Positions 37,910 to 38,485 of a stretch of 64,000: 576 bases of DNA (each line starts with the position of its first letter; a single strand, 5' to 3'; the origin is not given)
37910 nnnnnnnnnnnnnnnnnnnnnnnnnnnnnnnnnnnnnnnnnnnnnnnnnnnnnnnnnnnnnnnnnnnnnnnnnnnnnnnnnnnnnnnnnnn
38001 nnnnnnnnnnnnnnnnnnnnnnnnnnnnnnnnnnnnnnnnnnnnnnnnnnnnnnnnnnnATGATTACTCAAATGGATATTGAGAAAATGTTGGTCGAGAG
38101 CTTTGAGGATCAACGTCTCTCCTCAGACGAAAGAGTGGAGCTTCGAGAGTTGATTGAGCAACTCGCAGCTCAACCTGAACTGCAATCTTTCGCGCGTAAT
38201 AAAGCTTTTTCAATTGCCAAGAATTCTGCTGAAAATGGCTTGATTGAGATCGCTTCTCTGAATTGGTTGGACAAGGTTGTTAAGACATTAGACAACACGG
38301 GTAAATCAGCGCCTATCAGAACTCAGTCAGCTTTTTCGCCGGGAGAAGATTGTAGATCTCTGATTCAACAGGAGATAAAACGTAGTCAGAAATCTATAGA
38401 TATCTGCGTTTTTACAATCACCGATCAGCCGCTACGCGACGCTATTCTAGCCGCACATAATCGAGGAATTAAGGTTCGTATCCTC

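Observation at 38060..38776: Single-HKD PLD-superfamily protein: nuclease or phospholipase?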

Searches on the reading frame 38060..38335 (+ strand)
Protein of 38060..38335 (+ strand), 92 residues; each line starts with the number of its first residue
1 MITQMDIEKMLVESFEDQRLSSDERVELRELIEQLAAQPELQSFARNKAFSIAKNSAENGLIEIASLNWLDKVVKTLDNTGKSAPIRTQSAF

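Call 33: search_protein_families(library=pfam, proteins=[window:38060-38335:+], max_evalue=1)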
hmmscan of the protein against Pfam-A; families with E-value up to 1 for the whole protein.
window:38060-38335:+ (92 aa): 3 families
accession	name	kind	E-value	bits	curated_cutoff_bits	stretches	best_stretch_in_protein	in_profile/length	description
PF07727.20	RVT_2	-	0.0076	16.3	31.6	1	15-82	167-235/244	Reverse transcriptase (RNA-dependent DNA polymerase)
PF07261.16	DnaB_2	-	0.023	14.8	22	1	19-78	11-68/74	Replication initiation and membrane attachment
PF15438.11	Phyto-Amp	-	0.11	13.1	25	1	31-78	29-76/113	Antigenic membrane protein of phytoplasma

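Call 42: search_protein_representatives(protein=window:38060-38335:+)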
Query: 92 residues. Proteins with E-value up to 0.001 (for the whole library): 26; up to 1e-10: 0; up to 1e-30: 0. The best 26 are listed.
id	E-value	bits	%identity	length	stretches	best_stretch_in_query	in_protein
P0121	1.4e-09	54.4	42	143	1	6-81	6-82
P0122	2.4e-07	47.3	42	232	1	4-80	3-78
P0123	2.6e-07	47.2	40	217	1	7-91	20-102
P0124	2.1e-06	44.3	40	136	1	9-81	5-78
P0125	3.0e-06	43.8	38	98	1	3-79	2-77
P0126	6.5e-06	42.8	41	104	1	8-80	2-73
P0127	7.1e-06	42.6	39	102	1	7-90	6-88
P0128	7.6e-06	42.5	34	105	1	5-91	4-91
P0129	1.2e-05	41.9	38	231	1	7-88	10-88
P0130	3.5e-05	40.4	35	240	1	4-78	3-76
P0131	5.1e-05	39.9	42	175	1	6-79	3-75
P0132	5.7e-05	39.8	34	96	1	3-80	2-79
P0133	5.8e-05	39.7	34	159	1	3-82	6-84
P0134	6.2e-05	39.7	32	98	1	6-91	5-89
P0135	8.3e-05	39.2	42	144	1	7-89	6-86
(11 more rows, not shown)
